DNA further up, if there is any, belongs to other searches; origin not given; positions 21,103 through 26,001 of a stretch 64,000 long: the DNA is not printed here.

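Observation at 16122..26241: Tandem duplication of a two-gene module: small secreted protein translationally coupled to a giant T9SS type-A cargo protein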

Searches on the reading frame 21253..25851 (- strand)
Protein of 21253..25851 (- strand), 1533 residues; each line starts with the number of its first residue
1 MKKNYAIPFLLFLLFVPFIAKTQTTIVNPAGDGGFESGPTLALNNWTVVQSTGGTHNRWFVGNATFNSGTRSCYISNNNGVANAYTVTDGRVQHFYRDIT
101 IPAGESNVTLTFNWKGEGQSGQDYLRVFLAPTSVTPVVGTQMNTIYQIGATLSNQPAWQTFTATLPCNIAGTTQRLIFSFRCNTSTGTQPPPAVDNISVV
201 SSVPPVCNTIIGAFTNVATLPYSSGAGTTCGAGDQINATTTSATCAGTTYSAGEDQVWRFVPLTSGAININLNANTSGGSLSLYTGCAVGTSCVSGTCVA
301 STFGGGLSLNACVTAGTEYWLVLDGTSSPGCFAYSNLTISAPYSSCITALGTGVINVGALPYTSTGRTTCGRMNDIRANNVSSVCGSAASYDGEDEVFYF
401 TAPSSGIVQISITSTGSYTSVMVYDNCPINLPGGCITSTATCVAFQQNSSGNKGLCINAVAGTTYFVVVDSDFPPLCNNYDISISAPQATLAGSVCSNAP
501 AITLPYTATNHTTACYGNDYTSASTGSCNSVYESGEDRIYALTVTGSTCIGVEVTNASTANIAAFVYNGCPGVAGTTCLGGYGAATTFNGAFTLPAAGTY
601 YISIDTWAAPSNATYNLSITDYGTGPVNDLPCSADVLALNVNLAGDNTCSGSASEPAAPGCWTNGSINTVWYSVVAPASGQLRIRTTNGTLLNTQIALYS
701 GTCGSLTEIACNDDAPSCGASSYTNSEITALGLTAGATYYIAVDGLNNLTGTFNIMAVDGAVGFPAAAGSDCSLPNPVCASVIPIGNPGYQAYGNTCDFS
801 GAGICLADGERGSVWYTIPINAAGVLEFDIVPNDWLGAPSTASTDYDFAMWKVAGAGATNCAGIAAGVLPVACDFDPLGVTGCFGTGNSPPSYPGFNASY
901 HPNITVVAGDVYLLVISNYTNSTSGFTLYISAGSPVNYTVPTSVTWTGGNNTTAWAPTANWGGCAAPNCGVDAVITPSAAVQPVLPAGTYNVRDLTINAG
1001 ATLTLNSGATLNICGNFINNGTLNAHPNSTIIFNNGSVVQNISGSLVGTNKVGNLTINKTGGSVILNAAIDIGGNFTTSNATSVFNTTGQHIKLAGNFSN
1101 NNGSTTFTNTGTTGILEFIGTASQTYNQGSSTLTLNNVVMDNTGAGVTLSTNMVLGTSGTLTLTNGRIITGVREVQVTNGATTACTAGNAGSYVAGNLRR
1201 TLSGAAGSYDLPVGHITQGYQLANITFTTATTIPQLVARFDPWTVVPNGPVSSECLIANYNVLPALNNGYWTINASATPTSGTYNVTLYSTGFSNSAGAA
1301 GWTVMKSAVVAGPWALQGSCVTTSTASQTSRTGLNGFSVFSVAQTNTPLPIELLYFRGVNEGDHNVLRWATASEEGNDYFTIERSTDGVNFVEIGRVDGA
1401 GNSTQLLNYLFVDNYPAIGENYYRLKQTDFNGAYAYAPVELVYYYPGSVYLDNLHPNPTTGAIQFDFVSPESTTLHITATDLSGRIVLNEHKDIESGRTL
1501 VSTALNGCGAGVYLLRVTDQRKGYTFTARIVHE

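Call 9: search_protein_families(library=pfam, proteins=[window:21253-25851:-], max_evalue=0.1)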
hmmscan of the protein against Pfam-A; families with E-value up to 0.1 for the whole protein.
window:21253-25851:- (1533 aa): 3 families
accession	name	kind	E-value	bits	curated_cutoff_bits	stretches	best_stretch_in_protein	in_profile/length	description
PF23759.1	GBD_T9SS_assoc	-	2e-09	38.2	27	2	651-743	26-102/116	Galactose binding domain-like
PF18962.6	Por_Secre_tail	-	1.1e-08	35.7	27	1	1455-1524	2-69/75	Secretion system C-terminal sorting domain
PF04151.21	PPC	-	1.5e-05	26.2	25.9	2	670-745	3-70/70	Bacterial pre-peptidase C-terminal domain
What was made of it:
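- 21280..21489 (-): Type-A C-terminal sorting domain (Por_Secre_tail) of large2. PF18962 at residues 1455-1524, 35.7 bits (call 9).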

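Call 14: search_protein_families(library=ncbifam, proteins=[window:21253-25851:-], max_evalue=0.01)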
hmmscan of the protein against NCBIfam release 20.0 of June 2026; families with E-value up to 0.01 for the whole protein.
window:21253-25851:- (1533 aa): 0 families

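Call 41: find_related_loci(query=A3, collection=genome_contigs, flank=10000)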
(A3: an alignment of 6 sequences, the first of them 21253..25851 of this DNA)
Query A3 (1533 aa) in genome_contigs; peptide patterns used: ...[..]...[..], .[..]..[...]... (x = any residue, [..] = any of these).
121 stretches matched a pattern; 61 encode a relative of the query (tblastn E <= 1e-3); 60 distinct loci.
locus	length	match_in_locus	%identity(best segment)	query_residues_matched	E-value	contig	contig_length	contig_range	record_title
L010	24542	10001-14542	84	20-1533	0e+0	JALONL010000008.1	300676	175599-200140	MAG: Bacteroidia bacterium isolate Prado076 scaffold_24, whole genome shotgun sequence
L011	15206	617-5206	65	1-1533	0e+0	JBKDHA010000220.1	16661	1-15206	MAG: Bacteroidota bacterium isolate samp_2115_semibin_49 samp_2115_2243375, whole genome shotgun sequence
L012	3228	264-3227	74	2-991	0e+0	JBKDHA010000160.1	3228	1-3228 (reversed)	MAG: Bacteroidota bacterium isolate samp_2115_semibin_49 samp_2115_1558145, whole genome shotgun sequence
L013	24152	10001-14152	59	1-1532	0e+0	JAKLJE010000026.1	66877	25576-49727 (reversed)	MAG: Bacteroidia bacterium isolate MAG.246 MAG.246-NODE_26_length_66877_cov_5.446392, whole genome shotgun sequence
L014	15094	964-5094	56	23-1532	0e+0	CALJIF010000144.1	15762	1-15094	MAG TPA_asm: uncultured Flavobacteriales bacterium isolate SRR5576002_bin.138_CONCOCT_v1.1_MAG genome assembly, contig:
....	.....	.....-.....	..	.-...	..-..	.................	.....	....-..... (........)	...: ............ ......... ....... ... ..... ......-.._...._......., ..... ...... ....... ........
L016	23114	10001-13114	63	496-1532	0e+0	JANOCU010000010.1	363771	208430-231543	MAG: Bacteroidota bacterium isolate VAR_17_metabat_285 VAR_17_k141_3158754, whole genome shotgun sequence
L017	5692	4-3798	57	123-1532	0e+0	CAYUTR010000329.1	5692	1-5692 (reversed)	MAG TPA_asm: uncultured Chryseobacterium sp. isolate SRP136066_co1_95 genome assembly, contig: NODE_24085_length_5692_co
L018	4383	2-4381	78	1-1533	0e+0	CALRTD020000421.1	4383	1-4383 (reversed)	MAG: Synechococcus sp. UW140 isolate JJ-JE56-12-3-mx-bin559 genome assembly, contig: JJ-RDS211-73-C1587, whole genome sh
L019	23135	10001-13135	61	484-1532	0e+0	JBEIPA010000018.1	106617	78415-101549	MAG: Flavobacteriales bacterium isolate Sample-106-S6-bin-32 Sample_106_S6-bin_32-k141_1791543, whole genome shotgun seq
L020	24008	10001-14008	49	212-1532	0e+0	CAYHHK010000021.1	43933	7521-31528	MAG TPA_asm: uncultured Flavobacteriales bacterium isolate ERP119702_co1_282 genome assembly, contig: NODE_713_length_43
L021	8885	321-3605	62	156-1532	0e+0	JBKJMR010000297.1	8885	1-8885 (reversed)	MAG: Bacteroidia bacterium isolate ant_bin.335 k117_3213773, whole genome shotgun sequence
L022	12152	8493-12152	52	212-1424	0e+0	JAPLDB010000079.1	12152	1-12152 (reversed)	MAG: Bacteroidetes bacterium isolate LacPavin_0818_WC50_MAG_42_11 LacPavin_0818_WC50_scaffold_63553, whole genome shotgu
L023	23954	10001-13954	50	212-1523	0e+0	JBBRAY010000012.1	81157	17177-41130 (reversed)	MAG: Bacteroidia bacterium isolate Co_metawrap_2317 Cmw_2317_k141_12093330_length_81157_cov_12.9994, whole genome shotgu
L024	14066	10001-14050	47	1-1404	0e+0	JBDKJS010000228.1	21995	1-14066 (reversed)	MAG: Bacteroidota bacterium isolate guil_2019_sw_WHONDRS-S19S_0049_B_bin.49 scaffold_2155369, whole genome shotgun seque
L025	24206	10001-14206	59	3-1533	0e+0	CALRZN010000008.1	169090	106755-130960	MAG: Chitinophaga pinensis isolate JJ-MAA6-279-6-m2-bin102 genome assembly, contig: JJ-MAA6-279-C20, whole genome shotgu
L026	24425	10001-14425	52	1-1533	0e+0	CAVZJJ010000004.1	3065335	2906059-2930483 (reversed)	MAG: uncultured Bacteroidetes bacterium isolate MFD04716.bin.2.246 genome assembly, contig: contig_9779, whole genome sh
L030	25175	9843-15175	44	166-1533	0e+0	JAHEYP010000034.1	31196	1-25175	MAG: Bacteroidetes bacterium isolate nzgw130 NODE_772_length_31197_cov_8.516122, whole genome shotgun sequence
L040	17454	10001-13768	50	9-1533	0e+0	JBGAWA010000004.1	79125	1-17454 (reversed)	MAG: Chitinophagales bacterium isolate MAG_AAO_H10.16 AAOH10-16_opera_contig_1526, whole genome shotgun sequence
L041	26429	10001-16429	49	346-1533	0e+0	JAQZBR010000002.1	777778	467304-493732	MAG: Bacteroidota bacterium isolate C_No_T20_C_bin.137 scaffold_6, whole genome shotgun sequence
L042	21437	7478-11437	45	215-1533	0e+0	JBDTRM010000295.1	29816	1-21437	MAG: Bacteroidia bacterium isolate cluster3_bin.247 NODE_4666_length_29816_cov_9.775713, whole genome shotgun sequence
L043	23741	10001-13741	48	11-1533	0e+0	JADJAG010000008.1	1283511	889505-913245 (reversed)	MAG: Chitinophagaceae bacterium isolate AalW_18-Q3-R10-53_BATAC.339 tig00404478-10-12821530, whole genome shotgun sequen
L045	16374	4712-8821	47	23-1533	0e+0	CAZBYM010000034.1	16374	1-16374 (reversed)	MAG TPA_asm: uncultured Chryseobacterium sp. isolate binchicken_co248_158 genome assembly, contig: NODE_4010_length_1637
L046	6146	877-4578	48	24-1533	0e+0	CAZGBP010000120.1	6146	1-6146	MAG TPA_asm: uncultured Bifidobacteriaceae bacterium isolate SRP173033_co1_427 genome assembly, contig: NODE_34470_lengt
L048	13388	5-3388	44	291-1524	0e+0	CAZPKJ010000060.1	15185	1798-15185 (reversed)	MAG TPA_asm: uncultured Flavobacteriaceae bacterium isolate SRP287453_co1_109 genome assembly, contig: NODE_7205_length_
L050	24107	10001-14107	48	24-1533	0e+0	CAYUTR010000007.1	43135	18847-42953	MAG TPA_asm: uncultured Chryseobacterium sp. isolate SRP136066_co1_95 genome assembly, contig: NODE_616_length_43135_cov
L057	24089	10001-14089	43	167-1524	0e+0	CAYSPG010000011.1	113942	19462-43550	MAG TPA_asm: uncultured Flavobacteriaceae bacterium isolate SRP173033_co1_339 genome assembly, contig: NODE_222_length_1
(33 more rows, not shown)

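Call 54: search_solved_structures(query=A3, max_evalue=0.01)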
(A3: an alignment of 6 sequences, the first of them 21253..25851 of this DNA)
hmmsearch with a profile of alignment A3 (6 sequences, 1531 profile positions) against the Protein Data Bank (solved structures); distinct sequences matched with E-value up to 0.01: 0.
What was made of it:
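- Closest known: Large multi-domain T9SS type-A cargo adhesins or lectins of Bacteroidota. Different: Its N-terminal domain and the ~400-aa region at 946-1345 have no Pfam or PDB sequence match (calls 9, 54).
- The large protein has no recognisable catalytic or toxin domain (calls 9, 14, 54). No toxin or enzyme domain is found in the cargo (calls 9, 14, 54).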
